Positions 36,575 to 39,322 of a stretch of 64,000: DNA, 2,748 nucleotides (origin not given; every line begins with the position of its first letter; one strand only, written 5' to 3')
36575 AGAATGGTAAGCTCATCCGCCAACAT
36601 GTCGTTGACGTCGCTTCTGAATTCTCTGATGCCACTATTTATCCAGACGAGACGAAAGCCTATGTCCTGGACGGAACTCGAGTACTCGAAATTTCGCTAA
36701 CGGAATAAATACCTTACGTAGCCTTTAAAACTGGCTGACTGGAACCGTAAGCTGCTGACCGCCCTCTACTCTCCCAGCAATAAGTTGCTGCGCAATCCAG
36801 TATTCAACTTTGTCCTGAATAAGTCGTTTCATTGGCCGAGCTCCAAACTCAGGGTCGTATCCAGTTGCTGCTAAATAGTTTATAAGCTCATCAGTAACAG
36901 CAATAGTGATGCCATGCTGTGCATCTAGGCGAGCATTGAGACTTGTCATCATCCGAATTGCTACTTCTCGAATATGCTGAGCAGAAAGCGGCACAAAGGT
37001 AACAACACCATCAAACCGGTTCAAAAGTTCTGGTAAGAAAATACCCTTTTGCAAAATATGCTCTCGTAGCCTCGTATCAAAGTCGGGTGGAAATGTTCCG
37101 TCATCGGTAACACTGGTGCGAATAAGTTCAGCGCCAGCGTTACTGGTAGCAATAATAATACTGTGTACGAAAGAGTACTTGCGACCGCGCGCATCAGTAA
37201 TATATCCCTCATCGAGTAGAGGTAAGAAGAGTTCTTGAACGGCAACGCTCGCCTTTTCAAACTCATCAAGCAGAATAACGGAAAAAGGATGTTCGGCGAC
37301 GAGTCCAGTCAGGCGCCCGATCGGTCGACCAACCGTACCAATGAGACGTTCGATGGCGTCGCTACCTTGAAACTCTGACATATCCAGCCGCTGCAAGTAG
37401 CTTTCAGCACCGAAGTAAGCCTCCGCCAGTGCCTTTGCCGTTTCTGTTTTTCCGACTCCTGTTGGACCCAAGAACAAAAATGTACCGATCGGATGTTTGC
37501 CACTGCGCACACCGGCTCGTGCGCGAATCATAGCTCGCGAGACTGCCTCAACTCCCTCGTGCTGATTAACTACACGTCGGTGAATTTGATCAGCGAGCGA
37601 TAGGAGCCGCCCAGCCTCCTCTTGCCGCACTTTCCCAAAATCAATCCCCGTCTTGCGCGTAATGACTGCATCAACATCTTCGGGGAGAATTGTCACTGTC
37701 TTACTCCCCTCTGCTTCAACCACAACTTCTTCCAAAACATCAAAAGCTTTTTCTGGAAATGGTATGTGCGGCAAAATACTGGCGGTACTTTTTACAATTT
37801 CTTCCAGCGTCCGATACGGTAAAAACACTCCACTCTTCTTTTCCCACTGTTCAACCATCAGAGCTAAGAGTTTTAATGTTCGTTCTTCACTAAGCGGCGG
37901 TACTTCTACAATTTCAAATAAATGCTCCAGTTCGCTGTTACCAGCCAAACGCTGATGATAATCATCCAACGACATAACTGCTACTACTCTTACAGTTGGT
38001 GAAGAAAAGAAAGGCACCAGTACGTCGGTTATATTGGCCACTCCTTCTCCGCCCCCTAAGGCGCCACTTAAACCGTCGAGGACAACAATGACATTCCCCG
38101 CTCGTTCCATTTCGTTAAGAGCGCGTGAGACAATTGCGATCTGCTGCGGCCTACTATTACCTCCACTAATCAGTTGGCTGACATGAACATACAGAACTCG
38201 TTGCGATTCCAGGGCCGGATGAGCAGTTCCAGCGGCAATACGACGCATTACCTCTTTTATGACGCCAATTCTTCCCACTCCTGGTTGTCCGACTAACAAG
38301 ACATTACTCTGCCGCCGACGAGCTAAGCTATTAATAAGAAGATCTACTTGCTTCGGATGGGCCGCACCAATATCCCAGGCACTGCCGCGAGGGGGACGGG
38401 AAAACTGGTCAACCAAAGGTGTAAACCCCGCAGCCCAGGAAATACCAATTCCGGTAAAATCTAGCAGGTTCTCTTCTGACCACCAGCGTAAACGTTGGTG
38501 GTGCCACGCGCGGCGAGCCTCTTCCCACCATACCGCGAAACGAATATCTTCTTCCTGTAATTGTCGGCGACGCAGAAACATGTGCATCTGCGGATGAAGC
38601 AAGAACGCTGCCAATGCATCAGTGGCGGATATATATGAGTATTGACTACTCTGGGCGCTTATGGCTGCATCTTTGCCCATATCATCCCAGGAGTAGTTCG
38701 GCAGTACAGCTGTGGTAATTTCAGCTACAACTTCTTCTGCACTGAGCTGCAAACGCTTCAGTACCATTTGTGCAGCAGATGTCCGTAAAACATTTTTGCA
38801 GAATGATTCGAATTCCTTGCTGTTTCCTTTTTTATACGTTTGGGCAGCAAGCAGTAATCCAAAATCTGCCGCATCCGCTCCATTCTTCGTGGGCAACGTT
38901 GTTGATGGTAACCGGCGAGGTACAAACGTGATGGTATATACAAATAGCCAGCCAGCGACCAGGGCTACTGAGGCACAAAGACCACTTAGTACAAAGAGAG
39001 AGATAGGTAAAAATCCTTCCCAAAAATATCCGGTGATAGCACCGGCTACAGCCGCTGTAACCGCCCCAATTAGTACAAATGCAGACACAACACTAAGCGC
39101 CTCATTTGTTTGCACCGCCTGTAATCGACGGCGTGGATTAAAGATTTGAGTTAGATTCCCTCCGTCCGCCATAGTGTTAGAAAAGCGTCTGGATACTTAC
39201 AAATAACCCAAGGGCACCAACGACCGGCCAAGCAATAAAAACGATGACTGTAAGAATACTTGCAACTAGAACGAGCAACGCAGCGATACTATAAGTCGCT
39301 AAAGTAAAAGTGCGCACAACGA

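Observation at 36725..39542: Membrane-anchored Clp/Hsp100-like unfoldase with a pseudo-ATPase D1 domain, coupled to a small membrane protein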

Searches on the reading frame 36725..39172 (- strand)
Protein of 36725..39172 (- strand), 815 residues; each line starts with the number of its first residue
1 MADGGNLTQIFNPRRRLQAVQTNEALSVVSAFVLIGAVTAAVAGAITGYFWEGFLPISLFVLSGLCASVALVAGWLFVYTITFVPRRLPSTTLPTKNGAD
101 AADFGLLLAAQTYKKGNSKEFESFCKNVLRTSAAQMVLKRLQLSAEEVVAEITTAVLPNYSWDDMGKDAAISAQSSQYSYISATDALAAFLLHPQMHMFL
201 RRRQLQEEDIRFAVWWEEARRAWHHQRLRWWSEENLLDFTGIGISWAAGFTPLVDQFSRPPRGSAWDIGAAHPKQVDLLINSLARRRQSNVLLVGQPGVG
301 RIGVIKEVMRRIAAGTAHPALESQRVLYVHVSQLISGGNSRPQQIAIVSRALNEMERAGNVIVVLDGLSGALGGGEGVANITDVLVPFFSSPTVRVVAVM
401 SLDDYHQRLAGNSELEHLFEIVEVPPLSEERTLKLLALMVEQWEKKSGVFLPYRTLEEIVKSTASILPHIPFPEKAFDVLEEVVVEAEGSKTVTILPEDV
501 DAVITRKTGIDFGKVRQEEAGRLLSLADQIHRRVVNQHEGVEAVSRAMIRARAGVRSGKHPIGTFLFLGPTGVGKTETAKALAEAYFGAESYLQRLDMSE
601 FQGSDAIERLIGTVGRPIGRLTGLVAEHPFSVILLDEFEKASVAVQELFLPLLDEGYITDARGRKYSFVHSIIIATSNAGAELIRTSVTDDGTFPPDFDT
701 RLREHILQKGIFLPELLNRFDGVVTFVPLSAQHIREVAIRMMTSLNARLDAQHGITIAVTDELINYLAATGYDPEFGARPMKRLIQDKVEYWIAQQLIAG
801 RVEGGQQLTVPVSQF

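Call 3: search_protein_families(library=pfam, proteins=[window:36725-39172:-], max_evalue=0.01)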
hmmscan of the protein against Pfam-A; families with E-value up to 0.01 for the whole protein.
window:36725-39172:- (815 aa): 11 families
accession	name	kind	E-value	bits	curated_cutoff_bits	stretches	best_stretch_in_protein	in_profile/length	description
PF07724.20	AAA_2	-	6.2e-36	124.4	27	1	561-721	2-164/166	AAA domain (Cdc48 subfamily)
PF10431.15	ClpB_D2-small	-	5.8e-21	74.8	21.9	1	729-810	1-81/81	C-terminal, D2-small domain, of ClpB protein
PF00004.35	AAA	-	2.5e-10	41.4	21.2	1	566-678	2-109/131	ATPase family associated with various cellular activities (AAA)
PF07728.20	AAA_5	-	8.5e-10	39.2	22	1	565-678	2-122/139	AAA domain (dynein-related subfamily)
PF13191.12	AAA_16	-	2.3e-05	25.4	32.6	0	275-318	11-58/167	AAA ATPase domain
PF00158.32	Sigma54_activat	-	3.8e-05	23.9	20.2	1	563-681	23-145/168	Sigma-54 interaction domain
PF12775.13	AAA_7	-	0.00093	19.2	25.8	0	565-601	36-72/181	P-loop containing dynein motor region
PF17871.7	AAA_lid_9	-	0.0018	18.6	22.8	0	428-491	1-64/104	AAA lid domain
PF13401.12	AAA_22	-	0.002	18.9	27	0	566-615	9-59/130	AAA domain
PF05496.18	RuvB_N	-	0.0036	17.5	27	0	537-584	8-55/159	Holliday junction DNA helicase RuvB P-loop domain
PF01695.23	IstB_IS21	-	0.0091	15.9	24.1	0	566-584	96-114/238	IstB-like ATP binding protein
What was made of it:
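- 36728..37684 (-): ATPase aa 497-815: the D2 AAA+ module plus the D2-small domain. The catalytic apparatus is intact. Pfam AAA_2 at 6e-36 and ClpB_D2-small at 6e-21 (call 3).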

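Call 4: search_protein_families(library=ncbifam, proteins=[window:36725-39172:-], max_evalue=0.01)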
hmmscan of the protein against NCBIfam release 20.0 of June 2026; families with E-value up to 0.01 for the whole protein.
window:36725-39172:- (815 aa): 20 families
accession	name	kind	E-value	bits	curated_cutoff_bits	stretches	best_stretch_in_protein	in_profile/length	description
TIGR03346.1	chaperone_ClpB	equivalog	3.8e-104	349.7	1232.1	2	496-812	529-845/853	ATP-dependent chaperone ClpB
TIGR02639.1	ClpA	equivalog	2.2e-94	317.1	993.15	1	274-810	192-732/734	ATP-dependent Clp protease ATP-binding subunit ClpA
NF008118.0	PRK10865.1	equivalog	8.4e-91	305.2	1417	2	499-812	535-848/857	ATP-dependent chaperone ClpB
NF033607.0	disagg_AAA_ClpG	exception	1.5e-90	304.4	1900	2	482-809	542-873/932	AAA family protein disaggregase ClpG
NF033606.1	heat_AAA_ClpK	exception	6.6e-87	292.3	1900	2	489-805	570-891/949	heat shock survival AAA family ATPase ClpK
TIGR03345.1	VI_ClpV1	equivalog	1.5e-83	281.5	884.95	2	497-800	531-838/852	type VI secretion system ATPase TssH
NF008263.0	PRK11034.1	equivalog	2.1e-75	254.1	1350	1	272-811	191-734/758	ATP-dependent Clp protease ATP-binding subunit ClpA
NF001679.0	PRK00440.1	equivalog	1.8e-07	30.5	303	1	562-641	39-115/322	replication factor C small subunit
NF003745.1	PRK05342.1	equivalog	1.4e-05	24.1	359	0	510-584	69-131/418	ATP-dependent Clp protease ATP-binding subunit ClpX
NF047784.1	MadB_ATPase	equivalog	2.8e-05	23.4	475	0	566-585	37-56/298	MadB family AAA-type ATPase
TIGR03922.1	T7SS_EccA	equivalog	2.8e-05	22.9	466.65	1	543-614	294-363/557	type VII secretion AAA-ATPase EccA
NF003229.0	PRK04195.1-5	equivalog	0.00011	21.1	280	1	564-639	46-113/413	replication factor C large subunit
TIGR02928.1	TIGR02928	subfamily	0.0002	20.3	181.3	0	283-318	35-70/366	orc1/cdc6 family replication initiation protein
NF047747.1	PrtsmActNtasePan2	equivalog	0.00022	20.6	700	1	539-640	162-255/397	proteasome-activating nucleotidase Pan2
TIGR03499.1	FlhF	equivalog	0.0012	18.9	174.15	1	541-586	173-222/286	flagellar biosynthesis GTPase FlhF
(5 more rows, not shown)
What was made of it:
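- On ClpB / Hsp104 disaggregase: TIGR03346 scores 350 bits against a cut-off of 1232 (call 4).
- On ClpA / ClpC / ClpE (ClpP-partner unfoldases): TIGR02639 ClpA scores 317 bits against a cut-off of 993 (call 4).
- NCBIfam ClpB and ClpA models match far below their cut-offs (call 4).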

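Call 5: search_solved_structures(query=window:36725-39172:-, show_alignments=3, max_evalue=1e-10)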
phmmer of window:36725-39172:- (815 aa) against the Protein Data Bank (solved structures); distinct sequences matched with E-value up to 1e-10: 53.
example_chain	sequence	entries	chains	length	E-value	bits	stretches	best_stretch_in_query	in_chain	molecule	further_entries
6em8_A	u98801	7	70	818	2.6e-92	313.5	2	476-810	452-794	ATP-dependent Clp protease ATP-binding subunit ClpC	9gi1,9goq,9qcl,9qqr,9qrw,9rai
6em9_A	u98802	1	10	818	5.5e-92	312.4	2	488-810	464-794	ATP-dependent Clp protease ATP-binding subunit ClpC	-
1qvr_A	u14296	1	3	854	6.8e-88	298.9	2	492-812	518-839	ClpB protein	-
5ofo_C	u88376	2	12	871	1.7e-87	297.6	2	495-812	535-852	Chaperone protein ClpB,ATP-dependent Clp protease ATP-binding subunit ClpA,Chaperone prote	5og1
3j3t_A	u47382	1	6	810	5.9e-87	295.8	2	486-812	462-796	Negative regulator of genetic competence ClpC/MecB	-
9ip0_A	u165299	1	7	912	6.2e-87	295.7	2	492-803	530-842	Chaperone protein ClpB1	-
6oax_C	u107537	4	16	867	1.7e-86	294.3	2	495-812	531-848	Hyperactive disaggregase ClpB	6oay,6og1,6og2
4d2q_A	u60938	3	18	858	1.9e-86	294.1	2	496-812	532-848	CLPB | CHAPERONE PROTEIN CLPB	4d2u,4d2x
6og3_E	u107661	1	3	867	1.9e-86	294.1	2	495-812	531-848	Hyperactive disaggregase ClpB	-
4ciu_A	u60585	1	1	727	3.1e-86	293.4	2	496-812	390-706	CHAPERONE PROTEIN CLPB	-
3j3r_A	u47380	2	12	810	3.9e-86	293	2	486-812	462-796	Negative regulator of genetic competence ClpC/MecB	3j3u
7abr_A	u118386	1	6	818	4e-86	293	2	486-812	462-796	Negative regulator of genetic competence ClpC/MecB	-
6rn2_A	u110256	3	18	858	6.1e-86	292.4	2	496-812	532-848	Chaperone protein ClpB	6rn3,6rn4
6qs4_A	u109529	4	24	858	6.1e-86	292.4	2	495-812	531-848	Chaperone protein ClpB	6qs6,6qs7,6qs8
3j3s_A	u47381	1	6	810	7.6e-86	292.1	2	486-812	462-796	Negative regulator of genetic competence ClpC/MecB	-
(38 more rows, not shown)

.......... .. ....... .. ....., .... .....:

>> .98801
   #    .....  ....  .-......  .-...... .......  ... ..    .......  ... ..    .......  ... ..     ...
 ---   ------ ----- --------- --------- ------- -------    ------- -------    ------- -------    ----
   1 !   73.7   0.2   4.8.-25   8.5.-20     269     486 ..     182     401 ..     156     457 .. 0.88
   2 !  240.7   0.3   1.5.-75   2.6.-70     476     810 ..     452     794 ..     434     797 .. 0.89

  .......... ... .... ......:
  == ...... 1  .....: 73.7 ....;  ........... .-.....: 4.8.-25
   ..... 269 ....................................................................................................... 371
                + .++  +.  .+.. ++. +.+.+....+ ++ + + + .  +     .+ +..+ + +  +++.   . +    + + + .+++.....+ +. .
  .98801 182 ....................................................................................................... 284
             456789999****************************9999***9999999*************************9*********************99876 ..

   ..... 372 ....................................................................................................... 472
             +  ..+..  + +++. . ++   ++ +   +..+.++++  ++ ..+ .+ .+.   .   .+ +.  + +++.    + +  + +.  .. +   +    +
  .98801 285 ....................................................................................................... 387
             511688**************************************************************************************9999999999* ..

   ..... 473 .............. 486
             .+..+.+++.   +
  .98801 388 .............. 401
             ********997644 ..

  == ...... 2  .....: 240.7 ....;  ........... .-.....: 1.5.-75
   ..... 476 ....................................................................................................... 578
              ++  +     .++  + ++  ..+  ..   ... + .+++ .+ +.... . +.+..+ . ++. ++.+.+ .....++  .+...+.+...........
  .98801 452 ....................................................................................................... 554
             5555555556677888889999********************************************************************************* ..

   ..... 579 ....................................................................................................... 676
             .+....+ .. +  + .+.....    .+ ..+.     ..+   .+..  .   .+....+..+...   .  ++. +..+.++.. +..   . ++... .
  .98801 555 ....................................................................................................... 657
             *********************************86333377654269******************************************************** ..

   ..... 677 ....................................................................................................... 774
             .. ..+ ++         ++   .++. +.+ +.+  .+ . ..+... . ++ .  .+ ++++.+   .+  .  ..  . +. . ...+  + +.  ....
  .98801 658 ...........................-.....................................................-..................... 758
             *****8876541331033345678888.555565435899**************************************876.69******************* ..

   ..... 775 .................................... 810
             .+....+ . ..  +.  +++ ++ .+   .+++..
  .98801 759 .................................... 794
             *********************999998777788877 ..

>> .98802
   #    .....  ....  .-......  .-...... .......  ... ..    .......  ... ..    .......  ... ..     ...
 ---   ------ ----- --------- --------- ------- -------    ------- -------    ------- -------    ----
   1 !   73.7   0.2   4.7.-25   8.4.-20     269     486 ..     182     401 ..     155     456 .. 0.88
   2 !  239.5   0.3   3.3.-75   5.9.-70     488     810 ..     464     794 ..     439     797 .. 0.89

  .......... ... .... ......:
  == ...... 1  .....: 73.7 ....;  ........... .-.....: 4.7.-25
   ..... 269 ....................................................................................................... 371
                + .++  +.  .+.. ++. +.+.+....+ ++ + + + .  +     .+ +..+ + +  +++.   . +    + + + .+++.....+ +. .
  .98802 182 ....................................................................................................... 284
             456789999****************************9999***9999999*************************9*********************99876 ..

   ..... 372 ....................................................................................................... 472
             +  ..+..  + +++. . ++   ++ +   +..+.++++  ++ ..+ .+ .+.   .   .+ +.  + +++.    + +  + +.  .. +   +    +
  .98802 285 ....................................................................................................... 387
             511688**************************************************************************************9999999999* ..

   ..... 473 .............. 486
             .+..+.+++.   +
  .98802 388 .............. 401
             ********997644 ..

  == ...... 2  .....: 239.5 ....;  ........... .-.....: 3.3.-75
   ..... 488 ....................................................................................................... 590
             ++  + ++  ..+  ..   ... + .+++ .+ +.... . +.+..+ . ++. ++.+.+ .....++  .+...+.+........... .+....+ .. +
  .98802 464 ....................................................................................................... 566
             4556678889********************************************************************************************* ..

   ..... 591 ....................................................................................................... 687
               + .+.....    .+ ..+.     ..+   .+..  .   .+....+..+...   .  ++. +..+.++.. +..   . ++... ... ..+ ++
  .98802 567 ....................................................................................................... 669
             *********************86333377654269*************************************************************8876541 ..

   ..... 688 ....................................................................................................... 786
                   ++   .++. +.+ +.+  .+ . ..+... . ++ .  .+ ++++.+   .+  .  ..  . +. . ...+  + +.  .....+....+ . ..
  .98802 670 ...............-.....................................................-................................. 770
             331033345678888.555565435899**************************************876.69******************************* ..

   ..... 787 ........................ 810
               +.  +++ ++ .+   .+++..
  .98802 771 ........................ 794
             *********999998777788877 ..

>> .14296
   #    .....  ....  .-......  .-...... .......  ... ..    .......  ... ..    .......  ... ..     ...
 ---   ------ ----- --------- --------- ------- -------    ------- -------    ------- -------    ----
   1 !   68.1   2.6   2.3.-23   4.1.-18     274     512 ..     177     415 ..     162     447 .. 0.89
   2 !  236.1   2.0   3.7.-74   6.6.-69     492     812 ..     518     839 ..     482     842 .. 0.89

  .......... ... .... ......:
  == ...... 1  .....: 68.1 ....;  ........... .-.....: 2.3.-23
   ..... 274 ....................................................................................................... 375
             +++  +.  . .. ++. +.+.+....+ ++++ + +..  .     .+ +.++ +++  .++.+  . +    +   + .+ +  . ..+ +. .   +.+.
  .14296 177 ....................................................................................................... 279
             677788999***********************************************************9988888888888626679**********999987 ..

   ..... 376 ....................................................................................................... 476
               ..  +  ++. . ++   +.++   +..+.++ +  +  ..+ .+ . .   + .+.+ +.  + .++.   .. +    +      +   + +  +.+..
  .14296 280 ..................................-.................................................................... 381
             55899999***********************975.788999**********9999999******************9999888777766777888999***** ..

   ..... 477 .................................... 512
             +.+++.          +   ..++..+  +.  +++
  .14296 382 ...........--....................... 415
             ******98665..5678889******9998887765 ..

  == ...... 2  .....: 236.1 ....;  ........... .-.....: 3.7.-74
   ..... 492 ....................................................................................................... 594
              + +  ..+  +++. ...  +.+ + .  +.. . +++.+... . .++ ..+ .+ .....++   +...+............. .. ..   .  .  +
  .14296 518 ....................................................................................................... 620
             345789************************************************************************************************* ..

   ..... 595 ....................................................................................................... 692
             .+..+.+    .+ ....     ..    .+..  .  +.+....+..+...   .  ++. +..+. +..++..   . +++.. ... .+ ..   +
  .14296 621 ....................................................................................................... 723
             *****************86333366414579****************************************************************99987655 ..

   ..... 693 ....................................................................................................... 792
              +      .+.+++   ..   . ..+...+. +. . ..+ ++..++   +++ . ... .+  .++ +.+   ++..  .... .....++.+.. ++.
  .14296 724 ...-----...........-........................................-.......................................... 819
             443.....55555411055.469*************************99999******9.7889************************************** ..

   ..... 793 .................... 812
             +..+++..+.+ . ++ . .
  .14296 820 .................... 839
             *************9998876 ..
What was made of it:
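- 37703..38365 (-): ATPase aa 270-490: the D1 AAA+ module. It is catalytically dead but strongly conserved. Aligns to ClpC D1 (call 5).
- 37307..37345 (-): D2 pore-1 loop, truncated and without an aromatic residue: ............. (canonical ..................). HMMER alignment to ClpC and ClpB (call 5).
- On Clp/Hsp100 class I (two-AAA+ Clp ATPases): D1 aligns to ClpC, ClpB and ClpA D1 (calls 3, 5).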

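Call 8: find_homologous_proteins(query=window:36725-39172:-, max_evalue=1e-20)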
Query window:36725-39172:- (815 aa): 99 proteins with E <= 1e-20 among 8000 candidates.
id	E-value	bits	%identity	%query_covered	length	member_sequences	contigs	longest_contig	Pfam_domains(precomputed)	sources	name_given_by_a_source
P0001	0.0e+0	1813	100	100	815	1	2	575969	PF07724.21,PF00004.36,PF07728.21,PF10431.16,PF13191.13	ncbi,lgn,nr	ncbi:MAG: ATP-dependent Clp protease ATP-binding subunit [Candidatus Andersenbacteria bacterium]|nr:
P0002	0.0e+0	1632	92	100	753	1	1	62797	PF00158.33,PF07724.21,PF00004.36,PF07728.21,PF10431.16,PF13191.13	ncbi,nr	ncbi:MAG: ATP-dependent Clp protease ATP-binding subunit [Candidatus Andersenbacteria bacterium]|nr:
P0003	0.0e+0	1042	58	99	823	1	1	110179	PF07724.21,PF00004.36,PF07728.21,PF10431.16,PF13191.13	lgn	-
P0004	0.0e+0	1036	58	98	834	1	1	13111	PF07724.21,PF00004.36,PF07728.21,PF10431.16,PF13191.13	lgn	-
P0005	0.0e+0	1027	57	99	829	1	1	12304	PF07724.21,PF00004.36,PF13401.13,PF07728.21,PF10431.16,PF13191.13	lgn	-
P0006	8.1e-271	919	53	98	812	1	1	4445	PF07724.21,PF00004.36,PF07728.21,PF10431.16,PF13191.13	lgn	-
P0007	4.2e-266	903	54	92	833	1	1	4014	PF07724.21,PF00004.36,PF07728.21,PF10431.16,PF13191.13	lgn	-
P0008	2.8e-265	900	53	98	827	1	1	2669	PF07724.21,PF00004.36,PF07728.21,PF10431.16,PF13191.13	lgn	-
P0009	3.6e-265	900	51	98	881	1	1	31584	PF07724.21,PF00004.36,PF07728.21,PF10431.16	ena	-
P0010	1.2e-264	898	52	99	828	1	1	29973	PF07724.21,PF00004.36,PF07728.21,PF10431.16,PF20720.4,PF13191.13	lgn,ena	-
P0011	1.8e-263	894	54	90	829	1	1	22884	PF07724.21,PF00004.36,PF07728.21,PF10431.16,PF13191.13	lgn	-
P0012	1.3e-262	892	51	99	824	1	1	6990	PF07724.21,PF00004.36,PF07728.21,PF10431.16,PF13191.13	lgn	-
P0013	4.5e-262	890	53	95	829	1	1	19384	PF07724.21,PF00004.36,PF17871.8,PF07728.21,PF10431.16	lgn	-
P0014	5.0e-262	890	52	96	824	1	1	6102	PF07724.21,PF00004.36,PF07728.21,PF10431.16,PF13191.13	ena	-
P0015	3.8e-260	883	51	99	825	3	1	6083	PF07724.21,PF00004.36,PF07728.21,PF10431.16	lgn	-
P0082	2.8e-134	467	40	76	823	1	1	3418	PF07724.21,PF00004.36,PF17871.8,PF07728.21,PF10431.16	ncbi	-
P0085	2.7e-120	421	35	89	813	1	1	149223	PF00158.33,PF07724.21,PF00004.36,PF13401.13,PF07728.21,PF10431.16,PF13191.13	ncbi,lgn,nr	ncbi:MAG: AAA family ATPase [bacterium]|nr:AAA family ATPase [bacterium]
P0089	8.4e-99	350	34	77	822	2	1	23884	PF20030.6,PF00158.33,PF07724.21,PF00004.36,PF13401.13,PF17871.8,PF07728.21,PF10431.16,PF13191.13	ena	-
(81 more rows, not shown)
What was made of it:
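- Checked: The 815-aa product is 100% identical to a deposited Candidatus Andersenbacteria protein (call 8).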
